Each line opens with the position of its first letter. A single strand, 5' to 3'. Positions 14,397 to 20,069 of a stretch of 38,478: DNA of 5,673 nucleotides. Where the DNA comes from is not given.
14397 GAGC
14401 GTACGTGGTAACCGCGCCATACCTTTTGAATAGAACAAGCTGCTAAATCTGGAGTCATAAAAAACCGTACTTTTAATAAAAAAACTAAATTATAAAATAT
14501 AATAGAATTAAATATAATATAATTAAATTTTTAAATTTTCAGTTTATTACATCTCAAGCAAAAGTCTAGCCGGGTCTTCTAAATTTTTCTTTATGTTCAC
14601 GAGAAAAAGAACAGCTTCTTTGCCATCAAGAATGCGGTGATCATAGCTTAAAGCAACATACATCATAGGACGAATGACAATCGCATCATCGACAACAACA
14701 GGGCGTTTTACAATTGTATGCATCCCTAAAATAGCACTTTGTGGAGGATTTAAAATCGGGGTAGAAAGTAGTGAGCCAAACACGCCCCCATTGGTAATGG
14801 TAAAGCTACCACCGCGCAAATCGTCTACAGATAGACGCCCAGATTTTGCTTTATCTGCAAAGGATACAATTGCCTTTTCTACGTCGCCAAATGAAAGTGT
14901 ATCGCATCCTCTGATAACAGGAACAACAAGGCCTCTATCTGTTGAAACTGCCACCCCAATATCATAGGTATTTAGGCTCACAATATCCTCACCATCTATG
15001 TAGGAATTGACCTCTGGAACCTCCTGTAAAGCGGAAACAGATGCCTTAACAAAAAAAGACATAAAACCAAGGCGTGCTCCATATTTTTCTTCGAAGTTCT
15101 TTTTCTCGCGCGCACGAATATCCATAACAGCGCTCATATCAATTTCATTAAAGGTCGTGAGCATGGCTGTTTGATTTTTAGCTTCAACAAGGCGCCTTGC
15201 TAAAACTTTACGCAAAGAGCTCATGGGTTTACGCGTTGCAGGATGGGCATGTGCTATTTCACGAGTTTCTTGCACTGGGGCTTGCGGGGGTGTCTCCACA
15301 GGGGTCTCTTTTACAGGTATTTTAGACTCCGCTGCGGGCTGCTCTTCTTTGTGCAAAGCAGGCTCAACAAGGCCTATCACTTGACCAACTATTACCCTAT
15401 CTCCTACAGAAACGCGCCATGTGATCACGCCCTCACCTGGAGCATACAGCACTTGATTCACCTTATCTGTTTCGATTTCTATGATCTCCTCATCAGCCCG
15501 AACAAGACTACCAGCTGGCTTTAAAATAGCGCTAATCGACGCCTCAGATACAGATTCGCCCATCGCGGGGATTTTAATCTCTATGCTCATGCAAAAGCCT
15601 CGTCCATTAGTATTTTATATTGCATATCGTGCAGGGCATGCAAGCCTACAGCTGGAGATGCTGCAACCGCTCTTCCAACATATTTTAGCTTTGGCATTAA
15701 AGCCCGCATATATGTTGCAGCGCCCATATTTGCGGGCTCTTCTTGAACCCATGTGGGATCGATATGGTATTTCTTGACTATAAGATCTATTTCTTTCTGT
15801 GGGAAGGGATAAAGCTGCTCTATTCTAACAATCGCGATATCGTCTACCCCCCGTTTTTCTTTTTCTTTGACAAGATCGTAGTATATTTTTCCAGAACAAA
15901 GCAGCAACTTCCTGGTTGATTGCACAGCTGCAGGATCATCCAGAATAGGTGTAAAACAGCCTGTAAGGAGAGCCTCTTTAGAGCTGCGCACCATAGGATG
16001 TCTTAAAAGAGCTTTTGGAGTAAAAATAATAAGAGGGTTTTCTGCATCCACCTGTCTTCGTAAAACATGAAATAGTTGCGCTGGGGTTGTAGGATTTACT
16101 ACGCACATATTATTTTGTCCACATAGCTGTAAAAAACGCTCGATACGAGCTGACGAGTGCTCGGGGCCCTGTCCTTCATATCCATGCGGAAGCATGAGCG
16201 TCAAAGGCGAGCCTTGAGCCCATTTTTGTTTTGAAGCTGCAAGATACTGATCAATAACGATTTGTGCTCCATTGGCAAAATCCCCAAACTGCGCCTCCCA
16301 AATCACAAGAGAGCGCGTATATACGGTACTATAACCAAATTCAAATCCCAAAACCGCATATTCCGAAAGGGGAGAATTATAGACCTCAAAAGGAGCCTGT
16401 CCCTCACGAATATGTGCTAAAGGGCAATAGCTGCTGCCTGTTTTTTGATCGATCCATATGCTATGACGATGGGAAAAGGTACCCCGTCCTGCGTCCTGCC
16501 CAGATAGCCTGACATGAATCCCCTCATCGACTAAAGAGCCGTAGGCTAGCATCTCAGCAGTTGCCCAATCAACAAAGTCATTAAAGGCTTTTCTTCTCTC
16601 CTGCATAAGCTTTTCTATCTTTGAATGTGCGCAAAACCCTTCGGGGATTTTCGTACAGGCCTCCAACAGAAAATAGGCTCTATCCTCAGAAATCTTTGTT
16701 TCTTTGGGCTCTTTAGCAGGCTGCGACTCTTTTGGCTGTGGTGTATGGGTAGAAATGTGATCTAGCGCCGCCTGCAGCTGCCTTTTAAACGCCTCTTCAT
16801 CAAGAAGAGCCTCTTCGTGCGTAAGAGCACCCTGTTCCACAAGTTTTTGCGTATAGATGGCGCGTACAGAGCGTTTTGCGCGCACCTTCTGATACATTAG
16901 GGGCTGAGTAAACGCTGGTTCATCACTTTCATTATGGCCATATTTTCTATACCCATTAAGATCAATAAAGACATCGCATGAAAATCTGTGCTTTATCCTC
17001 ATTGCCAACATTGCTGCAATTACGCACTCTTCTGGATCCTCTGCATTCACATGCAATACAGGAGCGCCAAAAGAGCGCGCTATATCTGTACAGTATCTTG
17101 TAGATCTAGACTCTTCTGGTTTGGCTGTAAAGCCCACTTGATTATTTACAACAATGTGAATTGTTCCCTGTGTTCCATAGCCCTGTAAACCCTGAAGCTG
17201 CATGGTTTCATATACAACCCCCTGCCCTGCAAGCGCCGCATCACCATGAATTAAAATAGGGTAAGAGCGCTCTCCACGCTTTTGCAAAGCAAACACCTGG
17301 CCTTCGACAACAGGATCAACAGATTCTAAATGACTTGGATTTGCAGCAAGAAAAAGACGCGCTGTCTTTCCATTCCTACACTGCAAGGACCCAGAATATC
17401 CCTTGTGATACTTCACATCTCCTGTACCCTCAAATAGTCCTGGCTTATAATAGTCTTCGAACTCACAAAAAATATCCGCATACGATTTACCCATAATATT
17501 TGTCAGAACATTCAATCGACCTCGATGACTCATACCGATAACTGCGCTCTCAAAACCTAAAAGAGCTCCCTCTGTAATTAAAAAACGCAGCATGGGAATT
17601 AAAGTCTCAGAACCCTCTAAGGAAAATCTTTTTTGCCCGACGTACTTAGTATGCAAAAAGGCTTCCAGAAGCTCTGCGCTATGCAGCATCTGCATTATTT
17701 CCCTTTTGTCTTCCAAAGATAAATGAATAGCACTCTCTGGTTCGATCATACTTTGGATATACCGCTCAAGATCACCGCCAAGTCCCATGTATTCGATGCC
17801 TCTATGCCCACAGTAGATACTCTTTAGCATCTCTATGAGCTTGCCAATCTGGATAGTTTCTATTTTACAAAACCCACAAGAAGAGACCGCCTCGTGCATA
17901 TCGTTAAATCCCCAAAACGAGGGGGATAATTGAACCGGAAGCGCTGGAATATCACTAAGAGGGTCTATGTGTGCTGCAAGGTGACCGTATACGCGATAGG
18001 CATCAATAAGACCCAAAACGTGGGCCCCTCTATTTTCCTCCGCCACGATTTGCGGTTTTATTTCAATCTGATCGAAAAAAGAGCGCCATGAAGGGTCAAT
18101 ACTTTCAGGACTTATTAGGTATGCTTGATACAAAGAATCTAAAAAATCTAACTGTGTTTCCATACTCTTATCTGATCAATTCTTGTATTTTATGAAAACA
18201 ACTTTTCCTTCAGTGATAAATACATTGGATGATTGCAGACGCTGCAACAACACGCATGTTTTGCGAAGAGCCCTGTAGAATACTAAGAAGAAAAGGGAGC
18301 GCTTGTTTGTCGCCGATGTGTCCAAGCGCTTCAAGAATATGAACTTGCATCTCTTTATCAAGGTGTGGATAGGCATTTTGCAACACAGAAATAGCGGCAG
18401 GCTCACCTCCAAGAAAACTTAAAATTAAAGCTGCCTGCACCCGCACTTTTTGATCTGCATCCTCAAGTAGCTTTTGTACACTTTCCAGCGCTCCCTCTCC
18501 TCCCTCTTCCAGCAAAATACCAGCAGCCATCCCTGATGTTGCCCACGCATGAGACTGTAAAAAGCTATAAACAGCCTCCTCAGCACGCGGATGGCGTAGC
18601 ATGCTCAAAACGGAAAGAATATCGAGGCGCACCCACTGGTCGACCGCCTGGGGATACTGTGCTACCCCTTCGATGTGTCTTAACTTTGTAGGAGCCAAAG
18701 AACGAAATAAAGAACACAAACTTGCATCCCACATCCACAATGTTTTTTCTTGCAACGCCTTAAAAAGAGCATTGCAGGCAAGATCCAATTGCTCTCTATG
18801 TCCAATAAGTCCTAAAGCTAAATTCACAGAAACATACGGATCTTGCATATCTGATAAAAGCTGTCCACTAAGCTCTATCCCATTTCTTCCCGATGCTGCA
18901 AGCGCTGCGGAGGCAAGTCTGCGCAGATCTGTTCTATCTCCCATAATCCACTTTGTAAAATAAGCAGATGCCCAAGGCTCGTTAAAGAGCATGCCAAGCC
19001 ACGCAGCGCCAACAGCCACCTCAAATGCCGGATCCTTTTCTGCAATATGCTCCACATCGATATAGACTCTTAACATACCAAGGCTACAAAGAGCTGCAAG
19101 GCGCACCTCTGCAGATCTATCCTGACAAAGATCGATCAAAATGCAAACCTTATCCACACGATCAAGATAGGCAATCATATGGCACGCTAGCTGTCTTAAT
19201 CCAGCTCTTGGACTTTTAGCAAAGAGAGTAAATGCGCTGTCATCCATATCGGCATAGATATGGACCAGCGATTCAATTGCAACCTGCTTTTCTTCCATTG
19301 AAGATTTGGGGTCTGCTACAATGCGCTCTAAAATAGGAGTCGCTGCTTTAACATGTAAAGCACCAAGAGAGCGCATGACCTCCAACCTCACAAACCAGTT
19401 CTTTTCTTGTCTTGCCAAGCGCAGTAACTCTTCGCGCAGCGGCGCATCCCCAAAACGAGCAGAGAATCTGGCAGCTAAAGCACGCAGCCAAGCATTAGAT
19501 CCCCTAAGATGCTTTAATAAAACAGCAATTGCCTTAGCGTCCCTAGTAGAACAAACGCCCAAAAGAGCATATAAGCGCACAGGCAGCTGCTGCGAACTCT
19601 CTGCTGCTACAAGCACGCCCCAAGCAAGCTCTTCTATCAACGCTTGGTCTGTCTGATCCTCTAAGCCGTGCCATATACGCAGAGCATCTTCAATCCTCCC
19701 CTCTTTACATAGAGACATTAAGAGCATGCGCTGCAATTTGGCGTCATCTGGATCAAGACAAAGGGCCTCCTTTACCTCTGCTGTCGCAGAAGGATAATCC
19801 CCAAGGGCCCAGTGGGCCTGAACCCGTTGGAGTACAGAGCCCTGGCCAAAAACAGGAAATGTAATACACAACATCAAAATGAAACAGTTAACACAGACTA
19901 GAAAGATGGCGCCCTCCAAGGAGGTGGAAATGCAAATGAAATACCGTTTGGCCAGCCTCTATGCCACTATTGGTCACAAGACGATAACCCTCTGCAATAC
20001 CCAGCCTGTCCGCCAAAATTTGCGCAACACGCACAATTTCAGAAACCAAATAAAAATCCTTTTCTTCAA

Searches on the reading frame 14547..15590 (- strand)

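Call 78: search_protein_families(library=pfam, proteins=[window:14547-15590:-], max_evalue=0.001)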
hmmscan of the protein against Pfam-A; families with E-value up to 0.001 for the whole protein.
window:14547-15590:- (347 aa): 2 families
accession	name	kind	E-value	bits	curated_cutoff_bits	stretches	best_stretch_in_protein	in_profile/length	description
PF00198.28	2-oxoacid_dh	-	8.4e-82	274.5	23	1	117-345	3-232/232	2-oxoacid dehydrogenases acyltransferase (catalytic domain)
PF00364.28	Biotin_lipoyl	-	2.1e-11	43.9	22.1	1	4-72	2-70/73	Biotin-requiring enzyme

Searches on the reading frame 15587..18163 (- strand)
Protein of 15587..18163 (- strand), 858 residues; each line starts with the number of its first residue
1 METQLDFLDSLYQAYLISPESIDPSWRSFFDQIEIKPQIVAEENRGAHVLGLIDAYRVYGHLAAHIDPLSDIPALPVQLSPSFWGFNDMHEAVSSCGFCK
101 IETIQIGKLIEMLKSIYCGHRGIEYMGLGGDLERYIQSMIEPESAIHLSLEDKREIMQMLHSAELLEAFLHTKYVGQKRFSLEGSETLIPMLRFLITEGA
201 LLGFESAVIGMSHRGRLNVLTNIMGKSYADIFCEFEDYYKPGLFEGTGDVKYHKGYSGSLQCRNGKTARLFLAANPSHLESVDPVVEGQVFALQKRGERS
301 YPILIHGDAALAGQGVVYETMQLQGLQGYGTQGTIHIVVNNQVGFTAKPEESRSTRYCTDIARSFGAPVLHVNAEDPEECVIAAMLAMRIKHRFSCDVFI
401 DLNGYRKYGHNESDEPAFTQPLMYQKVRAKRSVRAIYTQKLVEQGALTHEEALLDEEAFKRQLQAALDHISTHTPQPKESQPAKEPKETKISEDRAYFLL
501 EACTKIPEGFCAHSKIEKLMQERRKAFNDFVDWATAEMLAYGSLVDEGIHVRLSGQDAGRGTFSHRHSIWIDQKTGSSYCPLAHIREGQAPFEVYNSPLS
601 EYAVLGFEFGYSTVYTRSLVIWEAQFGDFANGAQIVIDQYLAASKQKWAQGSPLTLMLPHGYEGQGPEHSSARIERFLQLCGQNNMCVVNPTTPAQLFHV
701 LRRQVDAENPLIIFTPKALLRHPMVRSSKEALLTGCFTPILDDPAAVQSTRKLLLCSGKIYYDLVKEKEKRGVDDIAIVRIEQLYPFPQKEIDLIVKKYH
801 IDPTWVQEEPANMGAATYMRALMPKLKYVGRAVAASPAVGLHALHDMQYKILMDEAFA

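Call 18: search_protein_families(library=ncbifam, proteins=[window:15587-18163:-], max_evalue=0.001)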
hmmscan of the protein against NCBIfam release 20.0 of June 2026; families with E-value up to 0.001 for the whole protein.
window:15587-18163:- (858 aa): 5 families
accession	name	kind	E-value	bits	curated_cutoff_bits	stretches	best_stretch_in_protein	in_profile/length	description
NF006914.0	PRK09404.1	equivalog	0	1077.3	764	1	4-857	18-916/919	2-oxoglutarate dehydrogenase E1 component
NF008907.0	PRK12270.1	equivalog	0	1033.9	878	1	39-858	392-1240/1241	multifunctional oxoglutarate decarboxylase/oxoglutarate dehydrogenase thiamine pyrophosphate-binding subunit/dihydrolipoyllysine-residue suc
TIGR00239.1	2oxo_dh_E1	equivalog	1.4e-281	936.6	770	1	43-856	73-930/931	2-oxoglutarate dehydrogenase E1 component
TIGR03182.1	PDH_E1_alph_y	equivalog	4.4e-12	45.5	393.85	1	284-480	117-307/315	pyruvate dehydrogenase (acetyl-transferring) E1 component subunit alpha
TIGR03181.1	PDH_E1_alph_x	equivalog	0.00041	19.4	411.35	1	288-478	133-319/341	pyruvate dehydrogenase (acetyl-transferring) E1 component subunit alpha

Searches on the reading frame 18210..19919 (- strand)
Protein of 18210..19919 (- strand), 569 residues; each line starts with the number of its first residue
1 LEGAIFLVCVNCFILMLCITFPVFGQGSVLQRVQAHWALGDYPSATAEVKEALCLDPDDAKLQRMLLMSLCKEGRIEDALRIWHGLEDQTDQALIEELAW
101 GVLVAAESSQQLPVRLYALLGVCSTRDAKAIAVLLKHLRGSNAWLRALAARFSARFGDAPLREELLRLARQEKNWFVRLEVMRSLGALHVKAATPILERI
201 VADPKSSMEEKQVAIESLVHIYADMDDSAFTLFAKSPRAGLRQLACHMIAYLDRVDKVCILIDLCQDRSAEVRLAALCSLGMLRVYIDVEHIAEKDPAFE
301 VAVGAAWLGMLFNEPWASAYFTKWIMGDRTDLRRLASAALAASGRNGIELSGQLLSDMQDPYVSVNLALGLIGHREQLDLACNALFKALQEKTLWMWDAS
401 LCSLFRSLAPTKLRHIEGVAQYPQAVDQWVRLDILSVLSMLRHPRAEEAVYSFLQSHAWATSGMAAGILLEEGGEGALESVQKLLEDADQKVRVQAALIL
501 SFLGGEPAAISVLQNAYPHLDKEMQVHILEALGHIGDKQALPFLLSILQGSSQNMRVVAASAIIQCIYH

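Call 7: search_protein_families(library=pfam, proteins=[window:18210-19919:-], max_evalue=0.01)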
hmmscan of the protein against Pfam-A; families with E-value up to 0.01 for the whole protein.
window:18210-19919:- (569 aa): 9 families
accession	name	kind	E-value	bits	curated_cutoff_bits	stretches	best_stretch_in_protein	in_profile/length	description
PF13646.12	HEAT_2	-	2.7e-27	95.3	27.7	4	482-562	6-86/88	HEAT repeats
PF03130.22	HEAT_PBS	-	1.6e-08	34.7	20.9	0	528-549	5-26/27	PBS lyase HEAT-like repeat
PF02985.28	HEAT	-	1.4e-06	28.4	23.5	0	260-277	4-21/31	HEAT repeat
PF03704.23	BTAD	-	0.00041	21.2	22.1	1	30-92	66-128/146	Bacterial transcriptional activator domain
PF14559.12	TPR_19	-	0.00097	19.9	25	1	37-89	2-54/68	Tetratricopeptide repeat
PF13428.12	TPR_14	-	0.0018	19.2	23.5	1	30-66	5-41/44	Tetratricopeptide repeat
PF13429.12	TPR_15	-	0.0035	17.2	26.2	1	32-112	152-234/280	Tetratricopeptide repeat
PF13432.12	TPR_16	-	0.0068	17.3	32.7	0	31-80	2-51/65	Tetratricopeptide repeat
PF20308.4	TPR-S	-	0.0096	16.9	27.6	0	476-522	4-48/102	Tetratricopeptide Repeats-Sensor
